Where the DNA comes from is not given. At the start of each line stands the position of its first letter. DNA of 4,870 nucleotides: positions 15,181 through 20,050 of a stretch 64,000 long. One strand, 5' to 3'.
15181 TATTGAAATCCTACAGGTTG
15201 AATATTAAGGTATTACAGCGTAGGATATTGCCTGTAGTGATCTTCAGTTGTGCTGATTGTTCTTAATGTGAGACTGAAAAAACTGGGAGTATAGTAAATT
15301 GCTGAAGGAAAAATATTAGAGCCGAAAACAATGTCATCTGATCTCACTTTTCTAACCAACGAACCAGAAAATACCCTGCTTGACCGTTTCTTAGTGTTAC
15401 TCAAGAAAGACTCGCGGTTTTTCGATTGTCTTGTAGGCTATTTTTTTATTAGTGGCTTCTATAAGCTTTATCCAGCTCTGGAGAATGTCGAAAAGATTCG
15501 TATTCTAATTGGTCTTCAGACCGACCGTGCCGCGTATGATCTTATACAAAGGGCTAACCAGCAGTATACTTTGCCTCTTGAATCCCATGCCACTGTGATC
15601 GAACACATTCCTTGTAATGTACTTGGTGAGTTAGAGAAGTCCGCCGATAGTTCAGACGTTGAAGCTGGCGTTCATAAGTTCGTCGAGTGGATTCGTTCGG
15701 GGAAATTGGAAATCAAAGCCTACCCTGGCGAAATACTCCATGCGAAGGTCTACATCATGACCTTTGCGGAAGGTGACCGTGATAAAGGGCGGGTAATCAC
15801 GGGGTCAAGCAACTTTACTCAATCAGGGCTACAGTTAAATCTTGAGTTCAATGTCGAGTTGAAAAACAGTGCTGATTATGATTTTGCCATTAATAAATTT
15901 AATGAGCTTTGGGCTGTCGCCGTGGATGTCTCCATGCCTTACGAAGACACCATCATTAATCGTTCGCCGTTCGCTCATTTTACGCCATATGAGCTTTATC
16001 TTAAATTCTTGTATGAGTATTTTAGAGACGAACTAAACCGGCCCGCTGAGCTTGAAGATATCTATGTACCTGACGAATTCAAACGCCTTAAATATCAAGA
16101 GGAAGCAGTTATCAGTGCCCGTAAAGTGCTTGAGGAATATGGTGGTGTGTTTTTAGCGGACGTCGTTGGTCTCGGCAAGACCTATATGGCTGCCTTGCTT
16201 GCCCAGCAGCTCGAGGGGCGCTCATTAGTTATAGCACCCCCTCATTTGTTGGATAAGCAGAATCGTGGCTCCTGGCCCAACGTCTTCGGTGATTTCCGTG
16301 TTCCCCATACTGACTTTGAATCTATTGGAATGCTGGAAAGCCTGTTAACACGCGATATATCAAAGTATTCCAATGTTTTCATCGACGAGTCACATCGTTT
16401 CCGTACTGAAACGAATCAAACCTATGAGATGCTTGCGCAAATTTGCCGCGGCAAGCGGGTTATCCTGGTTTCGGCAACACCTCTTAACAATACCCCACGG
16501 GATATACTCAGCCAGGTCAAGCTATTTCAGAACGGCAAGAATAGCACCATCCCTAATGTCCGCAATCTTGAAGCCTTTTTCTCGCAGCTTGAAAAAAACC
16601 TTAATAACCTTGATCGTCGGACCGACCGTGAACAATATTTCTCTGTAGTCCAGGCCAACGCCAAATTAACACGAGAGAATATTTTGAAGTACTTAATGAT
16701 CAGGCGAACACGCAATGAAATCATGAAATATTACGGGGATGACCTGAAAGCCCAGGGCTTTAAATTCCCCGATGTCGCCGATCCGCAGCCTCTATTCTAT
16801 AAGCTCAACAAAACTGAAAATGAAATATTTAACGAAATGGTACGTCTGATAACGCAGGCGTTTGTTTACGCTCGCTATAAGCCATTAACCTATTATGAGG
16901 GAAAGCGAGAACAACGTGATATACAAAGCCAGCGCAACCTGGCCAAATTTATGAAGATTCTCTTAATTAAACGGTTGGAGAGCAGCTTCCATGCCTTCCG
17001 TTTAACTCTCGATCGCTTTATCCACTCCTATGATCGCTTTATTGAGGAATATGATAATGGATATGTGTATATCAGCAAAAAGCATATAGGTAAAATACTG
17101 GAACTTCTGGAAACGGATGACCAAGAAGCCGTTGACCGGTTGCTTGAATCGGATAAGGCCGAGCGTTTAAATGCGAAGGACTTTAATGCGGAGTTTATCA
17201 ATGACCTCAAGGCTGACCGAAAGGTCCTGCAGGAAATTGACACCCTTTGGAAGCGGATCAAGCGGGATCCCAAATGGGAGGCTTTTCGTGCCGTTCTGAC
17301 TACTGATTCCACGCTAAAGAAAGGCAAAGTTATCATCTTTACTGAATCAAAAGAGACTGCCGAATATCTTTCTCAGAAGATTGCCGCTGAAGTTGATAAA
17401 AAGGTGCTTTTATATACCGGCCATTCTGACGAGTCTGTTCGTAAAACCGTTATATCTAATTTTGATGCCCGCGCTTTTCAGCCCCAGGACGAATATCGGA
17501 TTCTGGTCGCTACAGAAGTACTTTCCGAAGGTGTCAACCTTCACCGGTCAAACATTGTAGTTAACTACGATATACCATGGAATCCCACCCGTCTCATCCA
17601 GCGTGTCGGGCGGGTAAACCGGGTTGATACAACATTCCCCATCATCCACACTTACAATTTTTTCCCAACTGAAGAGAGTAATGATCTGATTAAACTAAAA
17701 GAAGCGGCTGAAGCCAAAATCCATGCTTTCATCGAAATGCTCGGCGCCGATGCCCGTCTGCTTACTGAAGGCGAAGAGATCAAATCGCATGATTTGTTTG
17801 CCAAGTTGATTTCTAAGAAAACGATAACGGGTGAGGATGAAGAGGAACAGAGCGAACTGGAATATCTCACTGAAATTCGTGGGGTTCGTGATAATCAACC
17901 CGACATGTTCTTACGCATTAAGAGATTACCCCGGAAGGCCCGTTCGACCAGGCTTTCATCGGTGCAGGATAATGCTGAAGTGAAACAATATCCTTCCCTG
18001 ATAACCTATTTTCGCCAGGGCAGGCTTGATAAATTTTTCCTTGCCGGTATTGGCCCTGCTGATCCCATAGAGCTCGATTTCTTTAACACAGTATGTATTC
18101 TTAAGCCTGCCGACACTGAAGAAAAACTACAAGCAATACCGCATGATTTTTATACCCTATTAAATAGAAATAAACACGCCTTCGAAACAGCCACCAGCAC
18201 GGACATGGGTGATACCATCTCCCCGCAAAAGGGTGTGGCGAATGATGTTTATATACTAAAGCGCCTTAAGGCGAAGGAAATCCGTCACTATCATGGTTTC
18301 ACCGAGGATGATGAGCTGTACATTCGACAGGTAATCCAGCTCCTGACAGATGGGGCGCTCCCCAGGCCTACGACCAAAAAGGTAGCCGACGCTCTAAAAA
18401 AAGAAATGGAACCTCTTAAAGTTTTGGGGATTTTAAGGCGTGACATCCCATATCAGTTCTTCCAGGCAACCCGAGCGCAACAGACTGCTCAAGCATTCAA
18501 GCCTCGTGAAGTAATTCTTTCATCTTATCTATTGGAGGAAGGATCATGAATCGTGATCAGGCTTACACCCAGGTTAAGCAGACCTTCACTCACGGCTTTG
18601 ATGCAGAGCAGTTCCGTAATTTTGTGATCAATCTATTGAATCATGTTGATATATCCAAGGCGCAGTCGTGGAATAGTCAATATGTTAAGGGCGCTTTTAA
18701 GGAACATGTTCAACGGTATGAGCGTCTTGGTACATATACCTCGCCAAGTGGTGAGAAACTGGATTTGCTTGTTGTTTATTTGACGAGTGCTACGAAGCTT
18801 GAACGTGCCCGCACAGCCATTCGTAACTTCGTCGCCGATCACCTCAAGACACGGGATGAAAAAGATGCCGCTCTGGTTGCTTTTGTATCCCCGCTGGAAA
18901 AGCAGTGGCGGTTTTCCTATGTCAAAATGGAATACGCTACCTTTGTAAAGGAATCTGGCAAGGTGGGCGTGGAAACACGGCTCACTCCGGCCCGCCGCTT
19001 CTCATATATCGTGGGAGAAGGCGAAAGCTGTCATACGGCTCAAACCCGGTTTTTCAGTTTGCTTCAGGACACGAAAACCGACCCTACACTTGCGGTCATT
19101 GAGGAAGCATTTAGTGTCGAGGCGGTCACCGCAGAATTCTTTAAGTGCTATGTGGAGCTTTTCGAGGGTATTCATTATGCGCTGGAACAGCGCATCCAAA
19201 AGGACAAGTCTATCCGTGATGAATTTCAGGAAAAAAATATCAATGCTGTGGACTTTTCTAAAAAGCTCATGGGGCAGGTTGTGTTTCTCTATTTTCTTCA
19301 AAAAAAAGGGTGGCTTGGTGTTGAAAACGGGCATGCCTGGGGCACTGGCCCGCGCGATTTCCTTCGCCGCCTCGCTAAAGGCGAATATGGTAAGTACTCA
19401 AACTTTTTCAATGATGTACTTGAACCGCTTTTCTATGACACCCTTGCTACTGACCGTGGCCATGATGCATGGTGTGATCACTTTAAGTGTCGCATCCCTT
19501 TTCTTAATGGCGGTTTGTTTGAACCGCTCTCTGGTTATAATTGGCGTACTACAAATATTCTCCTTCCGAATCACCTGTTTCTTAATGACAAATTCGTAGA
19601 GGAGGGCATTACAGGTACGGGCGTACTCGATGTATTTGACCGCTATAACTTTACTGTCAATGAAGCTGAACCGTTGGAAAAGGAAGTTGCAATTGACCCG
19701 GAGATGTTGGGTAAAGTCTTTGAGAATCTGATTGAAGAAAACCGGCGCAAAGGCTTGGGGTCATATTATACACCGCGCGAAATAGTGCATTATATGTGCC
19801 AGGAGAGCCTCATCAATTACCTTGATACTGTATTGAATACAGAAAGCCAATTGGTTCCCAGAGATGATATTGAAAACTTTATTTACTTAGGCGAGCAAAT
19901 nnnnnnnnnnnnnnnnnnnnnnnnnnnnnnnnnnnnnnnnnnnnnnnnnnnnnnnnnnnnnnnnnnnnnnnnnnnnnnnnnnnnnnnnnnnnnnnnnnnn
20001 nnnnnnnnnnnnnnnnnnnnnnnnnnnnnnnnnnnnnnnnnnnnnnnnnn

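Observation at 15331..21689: PLD-SNF2 helicase-nuclease translationally coupled to an Eco57I-like N6A methyltransferase: two-gene restriction-modification-like module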

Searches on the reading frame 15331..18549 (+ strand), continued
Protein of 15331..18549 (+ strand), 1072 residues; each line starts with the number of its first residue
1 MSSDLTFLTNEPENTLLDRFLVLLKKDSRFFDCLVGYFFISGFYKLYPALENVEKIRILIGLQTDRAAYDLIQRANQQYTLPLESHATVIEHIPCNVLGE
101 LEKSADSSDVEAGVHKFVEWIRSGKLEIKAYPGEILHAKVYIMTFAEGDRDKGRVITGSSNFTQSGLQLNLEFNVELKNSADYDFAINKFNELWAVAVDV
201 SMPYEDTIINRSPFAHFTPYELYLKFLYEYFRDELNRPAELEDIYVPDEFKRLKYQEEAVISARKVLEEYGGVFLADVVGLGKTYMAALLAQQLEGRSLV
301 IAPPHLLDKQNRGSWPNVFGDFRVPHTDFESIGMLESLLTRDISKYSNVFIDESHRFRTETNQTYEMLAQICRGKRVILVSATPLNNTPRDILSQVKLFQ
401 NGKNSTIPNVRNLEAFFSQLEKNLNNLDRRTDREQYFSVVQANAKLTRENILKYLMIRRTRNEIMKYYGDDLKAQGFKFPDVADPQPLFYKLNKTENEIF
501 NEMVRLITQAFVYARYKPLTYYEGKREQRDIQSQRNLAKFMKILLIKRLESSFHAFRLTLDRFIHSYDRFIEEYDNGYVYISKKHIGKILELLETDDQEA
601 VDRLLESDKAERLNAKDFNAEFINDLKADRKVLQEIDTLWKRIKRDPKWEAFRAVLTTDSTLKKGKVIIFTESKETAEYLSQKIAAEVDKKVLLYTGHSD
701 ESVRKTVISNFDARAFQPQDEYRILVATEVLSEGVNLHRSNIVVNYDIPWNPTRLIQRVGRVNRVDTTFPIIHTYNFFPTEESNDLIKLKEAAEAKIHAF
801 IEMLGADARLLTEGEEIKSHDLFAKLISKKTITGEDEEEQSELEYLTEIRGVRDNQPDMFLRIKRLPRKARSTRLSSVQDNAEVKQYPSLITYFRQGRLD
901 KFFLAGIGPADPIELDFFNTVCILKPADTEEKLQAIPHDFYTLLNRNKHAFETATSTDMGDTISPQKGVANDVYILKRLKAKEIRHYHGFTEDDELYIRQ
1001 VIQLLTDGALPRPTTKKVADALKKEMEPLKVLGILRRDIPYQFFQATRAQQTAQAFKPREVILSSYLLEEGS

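Call 16: find_related_loci(query=window:15331-18546:+, collection=genome_contigs, flank=8000)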
Query window:15331-18546:+ (1072 aa) in genome_contigs; peptide patterns used: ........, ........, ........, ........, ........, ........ (x = any residue, [..] = any of these).
266 stretches matched a pattern; 119 encode a relative of the query (tblastn E <= 1e-3); the best 80 are kept; 80 distinct loci.
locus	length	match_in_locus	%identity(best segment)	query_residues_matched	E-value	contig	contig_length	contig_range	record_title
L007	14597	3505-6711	81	1-1069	0e+0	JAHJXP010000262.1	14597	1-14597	MAG: Proteobacteria bacterium isolate UML_B.mb.18 UML_B.mb.18_k141_147125, whole genome shotgun sequence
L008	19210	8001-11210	81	1-1070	0e+0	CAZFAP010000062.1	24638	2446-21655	MAG TPA_asm: uncultured Verrucomicrobiota bacterium isolate binchicken_co103_408 genome assembly, contig: NODE_1863_leng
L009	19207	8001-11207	81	1-1069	0e+0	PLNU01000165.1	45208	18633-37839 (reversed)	MAG: Syntrophaceae bacterium isolate fen_1160 73.20120800_E1X.10_contig_3015, whole genome shotgun sequence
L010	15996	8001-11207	80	1-1069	0e+0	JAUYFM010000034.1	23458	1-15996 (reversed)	MAG: Smithellaceae bacterium isolate C21_metabat.bin.13 C21_k141_410860, whole genome shotgun sequence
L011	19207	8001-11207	80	1-1069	0e+0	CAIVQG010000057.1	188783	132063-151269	MAG: uncultured delta proteobacterium isolate AlinenLipids_bin-4002 genome assembly, contig: bin-4002:57/83, whole genom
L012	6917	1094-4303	80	1-1070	0e+0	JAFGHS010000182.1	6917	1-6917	MAG: Deltaproteobacteria bacterium isolate Zod_Metabat.153 k87_13933223, whole genome shotgun sequence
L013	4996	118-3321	79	1-1068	0e+0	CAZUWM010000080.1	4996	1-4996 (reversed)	MAG TPA_asm: uncultured Planctomycetales bacterium isolate ERP125453_co1_95 genome assembly, contig: NODE_22773_length_4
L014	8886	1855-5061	79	1-1069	0e+0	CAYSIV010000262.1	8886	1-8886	MAG TPA_asm: uncultured Anaerolineales bacterium isolate SRP119689_co1_311 genome assembly, contig: NODE_12411_length_88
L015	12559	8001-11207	78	1-1069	0e+0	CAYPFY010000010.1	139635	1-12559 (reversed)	MAG TPA_asm: uncultured Chlorobiaceae bacterium isolate binchicken_co185_251 genome assembly, contig: NODE_146_length_13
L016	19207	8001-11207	77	1-1069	0e+0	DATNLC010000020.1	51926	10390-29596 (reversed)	MAG TPA_asm: Candidatus Acidiferrales bacterium isolate SMAG_U11441 k141_435643, whole genome shotgun sequence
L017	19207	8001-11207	77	1-1069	0e+0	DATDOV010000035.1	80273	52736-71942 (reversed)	MAG TPA_asm: Blastocatellia bacterium isolate SMAG_U7903 k141_342800, whole genome shotgun sequence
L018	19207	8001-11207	73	1-1069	0e+0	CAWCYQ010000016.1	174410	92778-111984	MAG: Terriglobia bacterium isolate MFD09603.bin.2.272 genome assembly, contig: contig_20474, whole genome shotgun sequen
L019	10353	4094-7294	74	2-1068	0e+0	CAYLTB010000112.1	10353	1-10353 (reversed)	MAG TPA_asm: uncultured Verrucomicrobiota bacterium isolate binchicken_co265_111 genome assembly, contig: NODE_9668_leng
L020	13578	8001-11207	72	1-1069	0e+0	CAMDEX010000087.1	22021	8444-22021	MAG: Litorilinea aerophila isolate TH-08apr19-264 genome assembly, contig: TH-08apr19-C6183, whole genome shotgun sequen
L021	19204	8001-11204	73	1-1068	0e+0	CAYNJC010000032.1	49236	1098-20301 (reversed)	MAG TPA_asm: uncultured bacterium isolate SRP178699_co1_609 genome assembly, contig: NODE_625_length_49236_cov_11.236107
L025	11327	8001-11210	72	2-1072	0e+0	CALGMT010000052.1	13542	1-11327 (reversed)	MAG: uncultured bacterium isolate N1_Bin_METABAT__120_1 genome assembly, contig: c_000004005315, whole genome shotgun se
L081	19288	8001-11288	63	1-1072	0e+0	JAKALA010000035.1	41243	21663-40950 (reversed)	MAG: bacterium isolate WY5.bin105 NODE_1323_length_41243_cov_2.233170, whole genome shotgun sequence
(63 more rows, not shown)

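Call 46: search_dna_similar(query=window:15331-18546:+, collection=plasmids, mode=protein, max_evalue=1e-20, max_rows=25)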
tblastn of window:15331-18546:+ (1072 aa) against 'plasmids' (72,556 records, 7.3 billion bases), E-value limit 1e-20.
Records with a match: 173; places in all: 174; records where one place covers at least 80% of the query: 5.
Best place of each record, by identity: <60% 173.
By first word of the organism name: Enterococcus 18; Bacillus 15; Listeria 15; Escherichia 14; Acinetobacter 10; Lactococcus 8; Rhodococcus 7; Synechocystis 6; Nostoc 3; Paenarthrobacter 3; and 58 more.
By predicted mobility (MOB-suite, as given by PLSDB): non-mobilizable 94; mobilizable 48; conjugative 31.
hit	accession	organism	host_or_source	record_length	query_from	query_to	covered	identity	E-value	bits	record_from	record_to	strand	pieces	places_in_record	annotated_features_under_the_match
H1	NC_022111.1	Prevotella sp. oral taxon 299 str. F0039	Homo sapiens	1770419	7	937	87%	35.8%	1e-139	473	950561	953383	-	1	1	none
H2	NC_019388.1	Thermus oshimai JL-2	-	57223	7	827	77%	32.8%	1e-114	399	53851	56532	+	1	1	helicase-related protein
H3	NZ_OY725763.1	Parabacteroides distasonis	-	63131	1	820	76%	30.5%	1e-89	324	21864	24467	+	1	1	SNF2-related protein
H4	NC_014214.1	Allomeiothermus silvanus DSM 9946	hot spring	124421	55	826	72%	31.0%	2e-93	336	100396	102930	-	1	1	helicase-related protein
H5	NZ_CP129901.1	Rhodococcus ruber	soil,bacterial genome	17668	31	905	82%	27.4%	2e-53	212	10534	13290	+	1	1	helicase-related protein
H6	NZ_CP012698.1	Microbacterium sp. No. 7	whole organism,activated sludge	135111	17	915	84%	26.3%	7e-44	182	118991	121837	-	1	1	helicase-related protein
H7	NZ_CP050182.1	Rhodococcus pyridinivorans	bacterial pure culture,Soil sample from ...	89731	28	939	85%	25.7%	2e-46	191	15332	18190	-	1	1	helicase-related protein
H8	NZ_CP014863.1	Thermococcus profundus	-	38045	31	816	73%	29.0%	3e-67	256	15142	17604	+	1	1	helicase-related protein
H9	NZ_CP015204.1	Rhodococcus sp. 008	Skate,bacterial culture,renal tissue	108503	28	905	82%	25.3%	1e-49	201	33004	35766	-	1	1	helicase-related protein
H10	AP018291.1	Calothrix sp. NIES-4105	-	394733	23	813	74%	27.9%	1e-51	207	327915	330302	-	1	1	putative helicase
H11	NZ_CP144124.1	Halalkalicoccus sp. CGA53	cell culture,sediment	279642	7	811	75%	26.9%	2e-60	235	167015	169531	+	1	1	helicase-related protein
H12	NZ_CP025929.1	Microcystis aeruginosa NIES-2481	cell culture,freshwater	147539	26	822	74%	27.0%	3e-52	209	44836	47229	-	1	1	helicase-related protein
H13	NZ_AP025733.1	Nostoc cf. commune SO-36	-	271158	31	826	74%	27.0%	4e-52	209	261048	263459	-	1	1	helicase-related protein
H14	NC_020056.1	Anabaena cylindrica PCC 7122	water, most likely pond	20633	32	807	72%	27.6%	9e-45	185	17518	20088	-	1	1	helicase-related protein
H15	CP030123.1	Brasilonema octagenarum UFV-E1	Eucalyptus grandis,mixed culture,leaves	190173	19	833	76%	26.3%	2e-50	203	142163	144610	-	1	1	helicase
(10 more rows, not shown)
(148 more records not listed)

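Call 47: get_annotated_region(hit=H2, flank=8000)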
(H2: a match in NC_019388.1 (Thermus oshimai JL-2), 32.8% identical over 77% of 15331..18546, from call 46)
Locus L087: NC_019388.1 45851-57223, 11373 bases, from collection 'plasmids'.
description: Thermus oshimai JL-2 plasmid pTHEOS02, complete sequence
organism: Thermus oshimai JL-2 (NCBI taxid 751945)
taxonomy: Bacteria; Deinococcota; Deinococci; Thermales; Thermaceae; Thermus; Thermus oshimai; Thermus oshimai JL-2
host: -; source: -; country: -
typing (MOB-suite, as given by PLSDB): non-mobilizable; replicon rep_cluster_1113,rep_cluster_1779
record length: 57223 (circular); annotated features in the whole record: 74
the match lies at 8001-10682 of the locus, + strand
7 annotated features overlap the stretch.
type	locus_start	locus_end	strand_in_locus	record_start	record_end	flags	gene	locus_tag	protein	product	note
CDS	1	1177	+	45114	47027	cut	-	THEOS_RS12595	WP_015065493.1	S8 family serine peptidase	GO:0006508 - proteolysis [Evidence IEA]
CDS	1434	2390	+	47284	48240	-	-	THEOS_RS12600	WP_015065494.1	tyrosine-type recombinase/integrase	GO:0015074 - DNA integration [Evidence IEA]; GO:0006310 - DNA recombination [Evidence IEA]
CDS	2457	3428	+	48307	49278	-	-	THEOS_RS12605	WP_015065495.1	AAA family ATPase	-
CDS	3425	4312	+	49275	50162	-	-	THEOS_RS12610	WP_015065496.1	ParB/RepB/Spo0J family partition protein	GO:0007059 - chromosome segregation [Evidence IEA]; GO:0000910 - cytokinesis [Evidence IEA]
CDS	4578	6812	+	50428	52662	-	-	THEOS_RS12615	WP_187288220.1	DNA methyltransferase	-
CDS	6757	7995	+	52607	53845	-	-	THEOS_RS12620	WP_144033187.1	hypothetical protein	-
CDS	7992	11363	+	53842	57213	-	-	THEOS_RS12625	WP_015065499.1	helicase-related protein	-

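Call 48: get_annotated_region(hit=H3, flank=8000)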
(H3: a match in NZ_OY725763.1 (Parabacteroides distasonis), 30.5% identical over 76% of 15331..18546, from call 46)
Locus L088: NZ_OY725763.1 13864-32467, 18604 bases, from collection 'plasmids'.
description: Parabacteroides distasonis strain Parabacteroides distasonis TSDC17.2-1.1 plasmid 18, complete sequence
organism: Parabacteroides distasonis (NCBI taxid 823)
taxonomy: Bacteria; Bacteroidota; Bacteroidia; Bacteroidales; Tannerellaceae; Parabacteroides; Parabacteroides distasonis
host: -; source: -; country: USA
typing (MOB-suite, as given by PLSDB): non-mobilizable
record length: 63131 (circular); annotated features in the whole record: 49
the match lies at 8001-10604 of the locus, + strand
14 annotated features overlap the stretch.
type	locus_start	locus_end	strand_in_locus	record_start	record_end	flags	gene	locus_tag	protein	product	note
CDS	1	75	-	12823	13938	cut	-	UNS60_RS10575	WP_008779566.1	DUF4625 domain-containing protein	-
CDS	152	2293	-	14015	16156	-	-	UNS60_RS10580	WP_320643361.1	TonB-dependent receptor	-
CDS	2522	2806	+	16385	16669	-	-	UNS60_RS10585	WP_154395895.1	hypothetical protein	-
CDS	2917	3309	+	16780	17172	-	-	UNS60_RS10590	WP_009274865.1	transcriptional repressor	GO:0006355 - regulation of DNA-templated transcription [Evidence IEA]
CDS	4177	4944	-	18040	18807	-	-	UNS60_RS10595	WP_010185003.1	metallophosphoesterase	-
CDS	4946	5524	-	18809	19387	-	-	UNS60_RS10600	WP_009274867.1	metallophosphoesterase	-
CDS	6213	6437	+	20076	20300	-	-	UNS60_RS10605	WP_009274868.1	helix-turn-helix transcriptional regulator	-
CDS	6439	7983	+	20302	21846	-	-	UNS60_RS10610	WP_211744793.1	RNA-binding domain-containing protein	-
CDS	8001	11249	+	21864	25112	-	-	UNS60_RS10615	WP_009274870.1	SNF2-related protein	-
CDS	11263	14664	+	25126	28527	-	-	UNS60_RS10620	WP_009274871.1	N-6 DNA methylase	GO:0006304 - DNA modification [Evidence IEA]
CDS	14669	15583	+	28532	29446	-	-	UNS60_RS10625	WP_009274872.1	hypothetical protein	-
CDS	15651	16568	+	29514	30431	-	-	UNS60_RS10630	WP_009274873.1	toll/interleukin-1 receptor domain-containing protein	GO:0007165 - signal transduction [Evidence IEA]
CDS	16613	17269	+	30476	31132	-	-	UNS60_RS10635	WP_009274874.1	hypothetical protein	-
CDS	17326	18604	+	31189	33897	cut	-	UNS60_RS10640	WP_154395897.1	AAA domain-containing protein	-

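Call 85: search_dna_similar(query=window:15331-18546:+, collection=phages, mode=protein, max_evalue=1e-20, max_rows=10)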
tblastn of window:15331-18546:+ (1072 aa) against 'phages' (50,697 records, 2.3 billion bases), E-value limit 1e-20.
Records with a match: 3; places in all: 4; records where one place covers at least 80% of the query: 0.
Best place of each record, by identity: <60% 3.
By first word of the organism name: Bacteriophage 2; Erysipelothrix 1.
By host as written in the record: - 2; Erysipelothrix rhusiopathiae ZJ 1.
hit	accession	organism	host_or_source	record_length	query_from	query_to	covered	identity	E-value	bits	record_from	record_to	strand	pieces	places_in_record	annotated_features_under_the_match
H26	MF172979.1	Erysipelothrix phage phi1605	Erysipelothrix rhusiopathiae ZJ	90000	155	797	60%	27.5%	3e-40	169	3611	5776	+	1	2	DEAD/DEAH box helicase-like protein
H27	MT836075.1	Bacteriophage sp.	human fecal samples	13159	255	816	52%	27.1%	5e-41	171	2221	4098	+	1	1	record has no annotation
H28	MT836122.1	Bacteriophage sp.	human fecal samples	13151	251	816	53%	26.5%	2e-39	166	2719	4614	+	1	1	record has no annotation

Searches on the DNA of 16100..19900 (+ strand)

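Call 84: search_dna_similar(query=window:16100-19900:+, collection=ecoli_genomes, mode=distant, max_evalue=1e-10, max_rows=10)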
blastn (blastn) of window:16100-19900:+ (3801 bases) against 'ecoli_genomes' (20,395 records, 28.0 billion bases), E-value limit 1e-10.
No match.
